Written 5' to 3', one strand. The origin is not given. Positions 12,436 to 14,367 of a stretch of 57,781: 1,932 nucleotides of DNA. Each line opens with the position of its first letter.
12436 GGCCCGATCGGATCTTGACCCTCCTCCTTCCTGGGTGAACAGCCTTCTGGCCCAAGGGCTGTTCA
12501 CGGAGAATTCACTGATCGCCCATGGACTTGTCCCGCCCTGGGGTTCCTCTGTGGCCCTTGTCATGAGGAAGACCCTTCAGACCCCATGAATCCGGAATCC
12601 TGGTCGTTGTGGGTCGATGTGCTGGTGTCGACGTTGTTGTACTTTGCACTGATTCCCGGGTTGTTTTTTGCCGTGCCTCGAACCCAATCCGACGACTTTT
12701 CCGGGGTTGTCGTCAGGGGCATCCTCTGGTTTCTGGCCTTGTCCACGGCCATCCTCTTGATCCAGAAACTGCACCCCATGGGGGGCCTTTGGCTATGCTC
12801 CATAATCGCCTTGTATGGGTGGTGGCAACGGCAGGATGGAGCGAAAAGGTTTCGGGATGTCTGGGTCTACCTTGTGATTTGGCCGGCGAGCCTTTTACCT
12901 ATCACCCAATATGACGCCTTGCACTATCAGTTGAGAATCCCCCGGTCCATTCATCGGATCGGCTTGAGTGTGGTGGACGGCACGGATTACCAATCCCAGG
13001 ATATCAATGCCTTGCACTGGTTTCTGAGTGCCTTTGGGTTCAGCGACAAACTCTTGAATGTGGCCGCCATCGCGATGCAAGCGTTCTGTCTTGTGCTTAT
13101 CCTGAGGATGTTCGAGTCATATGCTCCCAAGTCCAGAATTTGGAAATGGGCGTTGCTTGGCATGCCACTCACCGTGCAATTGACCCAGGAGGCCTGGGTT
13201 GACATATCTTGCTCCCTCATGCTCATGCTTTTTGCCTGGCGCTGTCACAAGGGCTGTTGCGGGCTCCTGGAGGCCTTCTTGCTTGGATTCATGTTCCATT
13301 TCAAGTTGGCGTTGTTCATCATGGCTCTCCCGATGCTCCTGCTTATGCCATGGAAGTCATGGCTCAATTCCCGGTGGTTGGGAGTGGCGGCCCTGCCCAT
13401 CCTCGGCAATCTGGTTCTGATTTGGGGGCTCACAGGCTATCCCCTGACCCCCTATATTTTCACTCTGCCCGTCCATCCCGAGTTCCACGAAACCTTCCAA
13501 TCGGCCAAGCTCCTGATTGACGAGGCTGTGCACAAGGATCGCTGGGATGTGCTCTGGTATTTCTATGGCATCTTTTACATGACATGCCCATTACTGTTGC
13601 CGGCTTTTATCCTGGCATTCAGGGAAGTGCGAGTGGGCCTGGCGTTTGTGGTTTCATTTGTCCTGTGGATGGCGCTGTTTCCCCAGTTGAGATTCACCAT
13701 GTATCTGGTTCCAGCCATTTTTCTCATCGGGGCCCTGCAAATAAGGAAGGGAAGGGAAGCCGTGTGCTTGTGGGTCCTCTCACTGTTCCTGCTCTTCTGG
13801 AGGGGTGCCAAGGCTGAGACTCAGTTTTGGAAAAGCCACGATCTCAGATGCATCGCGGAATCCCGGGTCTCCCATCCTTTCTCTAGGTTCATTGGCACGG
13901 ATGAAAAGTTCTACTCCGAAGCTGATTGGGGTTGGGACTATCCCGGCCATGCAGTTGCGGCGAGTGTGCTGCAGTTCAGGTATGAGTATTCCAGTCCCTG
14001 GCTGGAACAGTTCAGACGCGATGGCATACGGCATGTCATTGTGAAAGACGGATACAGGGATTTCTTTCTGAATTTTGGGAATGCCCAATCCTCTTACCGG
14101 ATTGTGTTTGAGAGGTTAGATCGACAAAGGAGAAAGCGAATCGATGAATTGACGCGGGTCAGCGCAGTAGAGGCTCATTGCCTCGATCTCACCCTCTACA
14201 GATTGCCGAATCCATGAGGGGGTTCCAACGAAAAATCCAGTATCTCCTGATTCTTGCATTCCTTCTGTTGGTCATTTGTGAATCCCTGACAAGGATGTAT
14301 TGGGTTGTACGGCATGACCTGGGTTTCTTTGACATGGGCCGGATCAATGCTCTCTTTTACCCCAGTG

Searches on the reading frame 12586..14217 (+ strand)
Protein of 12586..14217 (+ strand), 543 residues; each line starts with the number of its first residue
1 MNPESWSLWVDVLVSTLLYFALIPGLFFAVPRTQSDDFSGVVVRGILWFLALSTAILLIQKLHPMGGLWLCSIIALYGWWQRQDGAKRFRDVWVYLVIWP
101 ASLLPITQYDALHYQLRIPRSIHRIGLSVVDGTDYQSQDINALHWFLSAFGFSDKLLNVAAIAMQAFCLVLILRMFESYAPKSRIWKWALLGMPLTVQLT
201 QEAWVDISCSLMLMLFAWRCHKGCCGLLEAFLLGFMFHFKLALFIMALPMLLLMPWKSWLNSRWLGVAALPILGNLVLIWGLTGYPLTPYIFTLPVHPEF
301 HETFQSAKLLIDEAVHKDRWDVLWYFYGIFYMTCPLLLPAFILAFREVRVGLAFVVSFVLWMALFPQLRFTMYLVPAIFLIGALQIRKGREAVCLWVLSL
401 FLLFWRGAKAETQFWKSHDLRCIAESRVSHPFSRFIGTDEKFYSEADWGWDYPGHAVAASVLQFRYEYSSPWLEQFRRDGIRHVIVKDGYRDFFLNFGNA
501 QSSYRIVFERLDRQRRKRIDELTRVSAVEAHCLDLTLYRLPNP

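Call 4: search_protein_families(library=pfam, proteins=[window:12586-14217:+], max_evalue=0.001)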
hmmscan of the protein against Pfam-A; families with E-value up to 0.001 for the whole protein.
window:12586-14217:+ (543 aa): 0 families

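Call 5: search_protein_families(library=ncbifam, proteins=[window:12586-14217:+], max_evalue=0.001)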
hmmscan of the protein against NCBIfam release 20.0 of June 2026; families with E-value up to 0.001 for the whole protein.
window:12586-14217:+ (543 aa): 0 families

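Call 31: search_protein_families(library=pfam, proteins=[window:12586-14217:+], max_evalue=10)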
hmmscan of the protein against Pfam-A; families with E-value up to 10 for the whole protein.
window:12586-14217:+ (543 aa): 0 families
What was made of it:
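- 12586..14217 (+): Orphan polytopic membrane protein (543 aa, about 10 or more TM helices), 4-nt coupled to the methyltransferase. Candidate transferase or flippase; fold unknown. No Pfam, NCBIfam or PDB match (calls 4, 5, 31).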

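Call 35: find_homologous_proteins(query=window:12586-14217:+, max_evalue=0.00001)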
Query window:12586-14217:+ (543 aa): 1 proteins with E <= 0.00001 among 8000 candidates.
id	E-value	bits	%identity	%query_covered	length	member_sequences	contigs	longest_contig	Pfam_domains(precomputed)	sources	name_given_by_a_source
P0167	0.0e+0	1259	100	100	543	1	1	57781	-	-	-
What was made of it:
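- Tried and rejected: The word-index search returned only the protein itself (call 35).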

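Call 44: search_protein_representatives(alignment_id=A3)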
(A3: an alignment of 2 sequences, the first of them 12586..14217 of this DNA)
Query: 2 sequences, 562 profile positions. Proteins with E-value up to 0.001 (for the whole library): 4; up to 1e-10: 3; up to 1e-30: 2. The best 4 are listed.
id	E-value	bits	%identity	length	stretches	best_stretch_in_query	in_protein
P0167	0.0e+00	1041.0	-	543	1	1-562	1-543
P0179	1.4e-297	1004.4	-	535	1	15-561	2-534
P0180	1.7e-20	89.6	-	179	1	15-146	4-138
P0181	7.7e-04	34.6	-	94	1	276-356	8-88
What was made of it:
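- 12586..14217 (+): Only 4 hits among 1.84 billion representatives (call 44).
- Tried and rejected: The exhaustive profile search returned the two window paralogues plus two fragments (call 44).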

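Call 55: predict_structure(alignment_id=A3)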
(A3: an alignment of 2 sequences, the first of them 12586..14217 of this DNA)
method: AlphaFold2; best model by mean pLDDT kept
length: 543 residues; sequences in the alignment: 2
mean_pLDDT: 35.2   pTM: 0.22
mean pLDDT of the five models: 35.2, 35.2, 34.0, 33.7, 33.1
residues with pLDDT >= 90: 0; 70-90: 0; 50-70: 1; < 50: 542
segments of 3 or more residues with pLDDT < 50: 1-388, 390-543
pLDDT, mean of each block of 10 residues (from residue 1): 36 38 35 36 42 38 35 36 34 35 33 33 34 33 32 35 37 33 34 34 35 34 35 38 38 38 40 41 35 32 31 32 33 33 39 41 36 42 45 44 37 29 27 27 26 30 32 39 38 35 29 36 34 36 33
secondary structure, 60 per line:
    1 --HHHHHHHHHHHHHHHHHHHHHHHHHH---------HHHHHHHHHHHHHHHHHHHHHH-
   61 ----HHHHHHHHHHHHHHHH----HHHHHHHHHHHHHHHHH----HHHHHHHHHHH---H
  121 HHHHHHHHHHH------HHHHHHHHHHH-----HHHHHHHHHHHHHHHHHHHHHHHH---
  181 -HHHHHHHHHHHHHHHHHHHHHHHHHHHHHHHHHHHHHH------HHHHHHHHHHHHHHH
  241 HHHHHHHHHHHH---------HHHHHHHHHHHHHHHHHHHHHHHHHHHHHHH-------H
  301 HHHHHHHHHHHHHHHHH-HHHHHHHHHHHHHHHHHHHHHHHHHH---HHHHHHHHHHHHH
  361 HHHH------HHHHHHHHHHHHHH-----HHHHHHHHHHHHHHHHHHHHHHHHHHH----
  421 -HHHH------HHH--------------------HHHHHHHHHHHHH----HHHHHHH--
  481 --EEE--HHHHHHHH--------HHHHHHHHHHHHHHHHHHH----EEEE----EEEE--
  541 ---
elements in order: H3-28 H38-59 H65-80 H85-101 H106-116 H120-131 H138-148 H154-177 H182-219 H226-252 H262-292 H300-317 H319-344 H348-364 H371-384 H390-416 H422-425 H455-467 H472-478 E483-485 H488-495 H504-522 E527-530 E535-538
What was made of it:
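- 12586..14217 (+): AF2 model failed, pLDDT 35 (call 55).
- On Arn pathway: The AF2 model of TM543 is unusable (call 55).
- Tried and rejected: The 2-sequence alignment A3 gave pLDDT 35, so it is unusable and no fold search was made (call 55).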
